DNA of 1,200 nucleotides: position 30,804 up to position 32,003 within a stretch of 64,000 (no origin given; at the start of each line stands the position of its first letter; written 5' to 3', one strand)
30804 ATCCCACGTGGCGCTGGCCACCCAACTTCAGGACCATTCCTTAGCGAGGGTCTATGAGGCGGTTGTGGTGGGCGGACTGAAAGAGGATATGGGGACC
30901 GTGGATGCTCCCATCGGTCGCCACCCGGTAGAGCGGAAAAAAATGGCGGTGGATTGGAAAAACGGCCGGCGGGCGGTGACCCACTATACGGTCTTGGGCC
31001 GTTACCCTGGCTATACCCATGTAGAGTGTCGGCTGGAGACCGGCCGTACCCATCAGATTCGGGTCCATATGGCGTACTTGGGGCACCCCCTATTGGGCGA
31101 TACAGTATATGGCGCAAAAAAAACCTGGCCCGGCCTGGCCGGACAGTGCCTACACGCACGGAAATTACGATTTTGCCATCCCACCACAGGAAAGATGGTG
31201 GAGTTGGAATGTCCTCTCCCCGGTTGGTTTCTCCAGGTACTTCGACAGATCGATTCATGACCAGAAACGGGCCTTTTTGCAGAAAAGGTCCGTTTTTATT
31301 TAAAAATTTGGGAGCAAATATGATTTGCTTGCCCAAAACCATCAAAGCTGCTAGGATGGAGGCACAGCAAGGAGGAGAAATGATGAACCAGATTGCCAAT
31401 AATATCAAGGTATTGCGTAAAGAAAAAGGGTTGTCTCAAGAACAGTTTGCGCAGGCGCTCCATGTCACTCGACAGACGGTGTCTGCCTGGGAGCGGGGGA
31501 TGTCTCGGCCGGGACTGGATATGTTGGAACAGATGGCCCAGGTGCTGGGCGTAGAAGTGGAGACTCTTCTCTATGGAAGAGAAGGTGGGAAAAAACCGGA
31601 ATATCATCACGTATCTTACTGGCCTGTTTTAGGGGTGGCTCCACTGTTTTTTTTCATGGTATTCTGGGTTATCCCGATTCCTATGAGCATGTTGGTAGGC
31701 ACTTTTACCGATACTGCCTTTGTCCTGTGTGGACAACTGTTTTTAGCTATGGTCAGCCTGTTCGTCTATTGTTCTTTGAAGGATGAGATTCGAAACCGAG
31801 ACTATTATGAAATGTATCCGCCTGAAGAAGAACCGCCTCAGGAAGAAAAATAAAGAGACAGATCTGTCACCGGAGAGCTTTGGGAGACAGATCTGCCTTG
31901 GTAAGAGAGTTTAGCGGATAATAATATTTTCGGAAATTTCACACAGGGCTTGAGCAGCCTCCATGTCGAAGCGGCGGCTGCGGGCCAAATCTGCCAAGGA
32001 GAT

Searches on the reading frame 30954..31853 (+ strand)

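Call 10: search_protein_families(library=pfam, proteins=[window:30954-31853:+], max_evalue=0.001)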
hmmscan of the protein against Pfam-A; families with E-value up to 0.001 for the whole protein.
window:30954-31853:+ (299 aa): 5 families
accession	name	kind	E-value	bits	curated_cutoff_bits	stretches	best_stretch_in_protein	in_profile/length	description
PF01381.28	HTH_3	-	8.5e-18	64.6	23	1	151-204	1-54/55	Helix-turn-helix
PF13560.12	HTH_31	-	1.4e-12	48.1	27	1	151-203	6-59/64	Helix-turn-helix domain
PF12844.13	HTH_19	-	6.8e-08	32.7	30.2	1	149-206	2-59/64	Helix-turn-helix domain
PF13443.12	HTH_26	-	3.9e-07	30.7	22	1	150-206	1-58/63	Cro/C1-type HTH DNA-binding domain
PF13744.12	HTH_37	-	0.00074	19.7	27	0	146-203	18-76/80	Helix-turn-helix domain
